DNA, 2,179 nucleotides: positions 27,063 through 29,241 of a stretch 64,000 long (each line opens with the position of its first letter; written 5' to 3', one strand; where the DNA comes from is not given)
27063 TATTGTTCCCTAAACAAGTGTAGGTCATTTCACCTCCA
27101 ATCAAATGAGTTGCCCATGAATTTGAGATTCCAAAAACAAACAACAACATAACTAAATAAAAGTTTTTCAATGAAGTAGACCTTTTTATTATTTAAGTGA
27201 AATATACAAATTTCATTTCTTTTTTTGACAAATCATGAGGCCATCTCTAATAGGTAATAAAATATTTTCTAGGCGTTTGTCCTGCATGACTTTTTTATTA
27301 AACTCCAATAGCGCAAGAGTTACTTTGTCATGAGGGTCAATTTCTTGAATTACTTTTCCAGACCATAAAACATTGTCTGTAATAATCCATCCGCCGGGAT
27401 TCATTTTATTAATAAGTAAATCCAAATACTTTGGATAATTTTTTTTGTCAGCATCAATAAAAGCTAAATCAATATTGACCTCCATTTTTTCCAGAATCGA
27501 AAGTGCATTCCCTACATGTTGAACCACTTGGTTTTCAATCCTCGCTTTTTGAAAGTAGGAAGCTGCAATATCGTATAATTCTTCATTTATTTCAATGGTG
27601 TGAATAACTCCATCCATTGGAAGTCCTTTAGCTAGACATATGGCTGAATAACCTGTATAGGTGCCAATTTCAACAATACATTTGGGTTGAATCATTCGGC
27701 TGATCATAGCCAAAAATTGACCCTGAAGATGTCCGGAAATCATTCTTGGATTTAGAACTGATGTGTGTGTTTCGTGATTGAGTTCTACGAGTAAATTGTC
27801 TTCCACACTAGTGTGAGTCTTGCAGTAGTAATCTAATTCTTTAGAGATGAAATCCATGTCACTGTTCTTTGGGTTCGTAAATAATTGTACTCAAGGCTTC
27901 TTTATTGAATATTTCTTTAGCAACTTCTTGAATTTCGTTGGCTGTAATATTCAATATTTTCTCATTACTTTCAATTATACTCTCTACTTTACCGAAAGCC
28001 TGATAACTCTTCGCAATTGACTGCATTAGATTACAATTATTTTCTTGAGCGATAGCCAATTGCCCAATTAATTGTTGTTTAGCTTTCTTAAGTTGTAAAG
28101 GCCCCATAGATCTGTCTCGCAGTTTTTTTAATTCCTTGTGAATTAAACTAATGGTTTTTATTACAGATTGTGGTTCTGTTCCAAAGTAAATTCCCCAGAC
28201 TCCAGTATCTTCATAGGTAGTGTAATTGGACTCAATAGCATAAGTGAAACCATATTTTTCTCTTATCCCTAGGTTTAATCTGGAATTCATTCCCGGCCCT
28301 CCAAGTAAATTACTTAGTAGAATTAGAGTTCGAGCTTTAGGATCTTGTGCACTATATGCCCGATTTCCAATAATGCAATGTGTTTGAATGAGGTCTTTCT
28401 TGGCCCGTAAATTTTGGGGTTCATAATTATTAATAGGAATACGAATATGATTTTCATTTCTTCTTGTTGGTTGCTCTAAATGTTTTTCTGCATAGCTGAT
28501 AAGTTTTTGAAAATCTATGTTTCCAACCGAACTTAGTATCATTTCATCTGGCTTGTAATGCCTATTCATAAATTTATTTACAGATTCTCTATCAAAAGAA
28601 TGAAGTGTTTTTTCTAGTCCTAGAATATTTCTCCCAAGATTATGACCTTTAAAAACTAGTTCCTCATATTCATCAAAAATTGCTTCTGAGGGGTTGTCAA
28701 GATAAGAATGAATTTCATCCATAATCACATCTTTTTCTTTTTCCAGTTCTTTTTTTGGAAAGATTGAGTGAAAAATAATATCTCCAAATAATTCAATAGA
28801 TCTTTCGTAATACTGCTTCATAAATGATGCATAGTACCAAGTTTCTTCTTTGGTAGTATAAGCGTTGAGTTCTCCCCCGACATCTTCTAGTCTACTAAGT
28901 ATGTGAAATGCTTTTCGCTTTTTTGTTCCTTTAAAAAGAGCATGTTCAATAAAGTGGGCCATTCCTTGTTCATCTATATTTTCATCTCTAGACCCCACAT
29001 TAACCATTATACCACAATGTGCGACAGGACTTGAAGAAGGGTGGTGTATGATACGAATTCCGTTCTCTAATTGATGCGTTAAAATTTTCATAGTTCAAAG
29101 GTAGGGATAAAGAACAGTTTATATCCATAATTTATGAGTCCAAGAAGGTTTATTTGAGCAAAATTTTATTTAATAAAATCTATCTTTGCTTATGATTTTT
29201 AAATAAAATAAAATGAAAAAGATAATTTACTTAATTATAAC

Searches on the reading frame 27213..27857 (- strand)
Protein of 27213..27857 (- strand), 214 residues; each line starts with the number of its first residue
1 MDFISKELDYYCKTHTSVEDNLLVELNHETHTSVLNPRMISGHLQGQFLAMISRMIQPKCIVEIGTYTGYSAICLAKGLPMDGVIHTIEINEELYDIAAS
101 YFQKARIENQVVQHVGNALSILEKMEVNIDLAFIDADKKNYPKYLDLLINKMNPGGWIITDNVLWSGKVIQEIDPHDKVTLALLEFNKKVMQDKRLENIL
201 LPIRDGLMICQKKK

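Call 40: search_protein_families(library=pfam, max_evalue=0.00001, proteins=[window:27213-27857:-])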
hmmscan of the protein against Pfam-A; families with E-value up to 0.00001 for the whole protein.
window:27213-27857:- (214 aa): 3 families
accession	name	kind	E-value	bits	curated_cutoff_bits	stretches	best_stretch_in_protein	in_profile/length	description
PF01596.23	Methyltransf_3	-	1.3e-53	181.8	22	1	16-213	4-204/204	O-methyltransferase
PF13578.12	Methyltransf_24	-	4.9e-14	53.5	26.3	1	62-163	1-105/105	Methyltransferase domain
PF01135.25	PCMT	-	6.8e-06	26.4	20.3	1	43-159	60-170/210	Protein-L-isoaspartate(D-aspartate) O-methyltransferase (PCMT)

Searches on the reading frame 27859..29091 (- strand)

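Call 40: search_protein_families(library=pfam, max_evalue=0.00001, proteins=[window:27859-29091:-])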
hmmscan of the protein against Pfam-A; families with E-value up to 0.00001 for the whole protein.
window:27859-29091:- (410 aa): 2 families
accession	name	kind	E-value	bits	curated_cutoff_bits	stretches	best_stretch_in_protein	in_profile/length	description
PF00675.25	Peptidase_M16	-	4.7e-34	117.9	22.3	1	19-158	8-147/149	Insulinase (Peptidase family M16)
PF05193.26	Peptidase_M16_C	-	7.6e-33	114.3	23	1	165-341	1-181/181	Peptidase M16 inactive domain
